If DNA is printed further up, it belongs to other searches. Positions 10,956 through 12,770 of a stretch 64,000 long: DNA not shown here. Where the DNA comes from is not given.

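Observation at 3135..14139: CAZyme-free SusCD locus built around an M16 protease and a phosphoesterase: a candidate protein/phosphopeptide utilisation locus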

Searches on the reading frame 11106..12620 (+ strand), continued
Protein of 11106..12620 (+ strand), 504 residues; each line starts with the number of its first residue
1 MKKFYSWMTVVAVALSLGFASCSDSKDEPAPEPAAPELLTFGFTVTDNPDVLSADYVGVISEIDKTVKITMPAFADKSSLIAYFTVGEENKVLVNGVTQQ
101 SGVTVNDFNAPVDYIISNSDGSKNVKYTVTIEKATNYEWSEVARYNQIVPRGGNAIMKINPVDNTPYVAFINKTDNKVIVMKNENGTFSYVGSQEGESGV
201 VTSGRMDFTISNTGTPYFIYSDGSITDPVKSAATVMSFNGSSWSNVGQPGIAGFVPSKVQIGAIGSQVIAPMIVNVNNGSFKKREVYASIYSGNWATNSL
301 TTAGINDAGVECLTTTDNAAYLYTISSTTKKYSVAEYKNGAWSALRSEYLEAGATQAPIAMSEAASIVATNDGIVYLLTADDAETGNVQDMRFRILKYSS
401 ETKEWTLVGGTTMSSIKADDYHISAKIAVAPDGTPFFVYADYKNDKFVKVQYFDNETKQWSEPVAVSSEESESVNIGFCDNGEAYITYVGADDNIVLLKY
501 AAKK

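Call 85: list_cluster_members(proteins=[P0034, P0032, P0053, P0048, P0087, P0041, P0078])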
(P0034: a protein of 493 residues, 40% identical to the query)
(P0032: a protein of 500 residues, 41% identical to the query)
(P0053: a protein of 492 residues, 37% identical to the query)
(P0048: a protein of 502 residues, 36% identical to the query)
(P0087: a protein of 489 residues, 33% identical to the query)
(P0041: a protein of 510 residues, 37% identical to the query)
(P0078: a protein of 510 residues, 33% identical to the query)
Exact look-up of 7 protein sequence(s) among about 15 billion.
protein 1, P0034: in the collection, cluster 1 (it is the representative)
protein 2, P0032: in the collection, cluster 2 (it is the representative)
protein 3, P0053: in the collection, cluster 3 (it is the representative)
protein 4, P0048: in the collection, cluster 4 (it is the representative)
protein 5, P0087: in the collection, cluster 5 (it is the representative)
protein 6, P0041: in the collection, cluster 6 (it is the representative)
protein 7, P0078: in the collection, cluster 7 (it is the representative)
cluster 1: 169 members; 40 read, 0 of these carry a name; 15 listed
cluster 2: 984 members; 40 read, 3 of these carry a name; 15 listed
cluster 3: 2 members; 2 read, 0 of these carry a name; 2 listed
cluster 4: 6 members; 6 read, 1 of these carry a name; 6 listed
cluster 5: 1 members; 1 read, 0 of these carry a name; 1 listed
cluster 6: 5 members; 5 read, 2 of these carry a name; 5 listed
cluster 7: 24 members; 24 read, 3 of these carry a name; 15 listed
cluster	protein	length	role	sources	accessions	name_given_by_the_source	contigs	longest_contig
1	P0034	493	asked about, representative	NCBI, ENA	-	-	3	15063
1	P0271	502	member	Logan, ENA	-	-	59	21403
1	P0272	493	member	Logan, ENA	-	-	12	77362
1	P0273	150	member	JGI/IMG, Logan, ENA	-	-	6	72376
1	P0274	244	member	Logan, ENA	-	-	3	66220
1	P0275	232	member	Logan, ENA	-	-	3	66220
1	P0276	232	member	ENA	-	-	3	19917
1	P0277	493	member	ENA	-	-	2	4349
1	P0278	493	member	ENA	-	-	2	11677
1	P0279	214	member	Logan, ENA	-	-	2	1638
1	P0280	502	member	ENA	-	-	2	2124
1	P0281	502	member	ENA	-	-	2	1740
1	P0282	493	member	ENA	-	-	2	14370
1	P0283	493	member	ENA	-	-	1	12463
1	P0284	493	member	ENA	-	-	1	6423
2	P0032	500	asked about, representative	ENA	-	-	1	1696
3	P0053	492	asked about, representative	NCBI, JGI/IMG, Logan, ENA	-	-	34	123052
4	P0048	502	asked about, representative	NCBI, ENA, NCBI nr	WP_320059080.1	hypothetical protein [uncultured Bacteroides sp.]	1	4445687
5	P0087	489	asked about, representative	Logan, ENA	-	-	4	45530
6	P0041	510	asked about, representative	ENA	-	-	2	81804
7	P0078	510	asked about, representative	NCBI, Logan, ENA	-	-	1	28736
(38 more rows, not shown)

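Call 97: search_protein_families(library=pfam, alignment_id=A1, max_evalue=0.1)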
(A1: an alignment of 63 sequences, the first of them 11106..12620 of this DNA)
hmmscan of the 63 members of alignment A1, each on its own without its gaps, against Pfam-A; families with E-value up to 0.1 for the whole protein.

A. member 1, window:11106-12620:+ (504 aa): 2 families
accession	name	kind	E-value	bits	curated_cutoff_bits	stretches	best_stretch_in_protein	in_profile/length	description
PF07646.21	Kelch_2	-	0.0044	17.4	21.3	0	443-462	24-43/48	Kelch motif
PF16850.11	Inhibitor_I66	-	0.083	13.2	27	0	368-408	49-88/146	Peptidase inhibitor I66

B. families by the number of members that match (of 63 scanned): 54 families (the first 25 are shown)
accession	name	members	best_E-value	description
PF13964.12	Kelch_6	28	6.4e-05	Kelch motif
PF07646.21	Kelch_2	12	0.00055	Kelch motif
PF19755.4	DUF6242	10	4.4e-07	Domain of unknown function (DUF6242)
PF24681.1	Kelch_KLHDC2_KLHL20_DRC7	7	2.4e-06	KLHDC2/KLHL20/DRC7 Kelch-repeats domain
PF16410.10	DUF5018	7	1.5e-05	Domain of unknown function (DUF5018)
PF25210.1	Kelch_FKB95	7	0.0027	FKB95, Kelch-repeats domain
PF13088.12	BNR_2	6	0.00081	BNR repeat-like domain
PF15892.11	BNR_4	4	0.0017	BNR repeat-containing family member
PF01344.31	Kelch_1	4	0.002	Kelch motif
PF18938.6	aRib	2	1.8e-06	Atypical Rib domain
PF19565.4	DUF6087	2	0.00025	Family of unknown function (DUF6087)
PF21916.1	mtd_2nd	2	0.0025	Mtd second domain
PF19193.6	Tectonin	2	0.01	Tectonin domain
PF25312.1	Allergen_Asp_f_4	2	0.016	Allergen Asp f 4-like domain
PF18190.7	Plk4_PB1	2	0.016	Polo-like Kinase 4 Polo Box 1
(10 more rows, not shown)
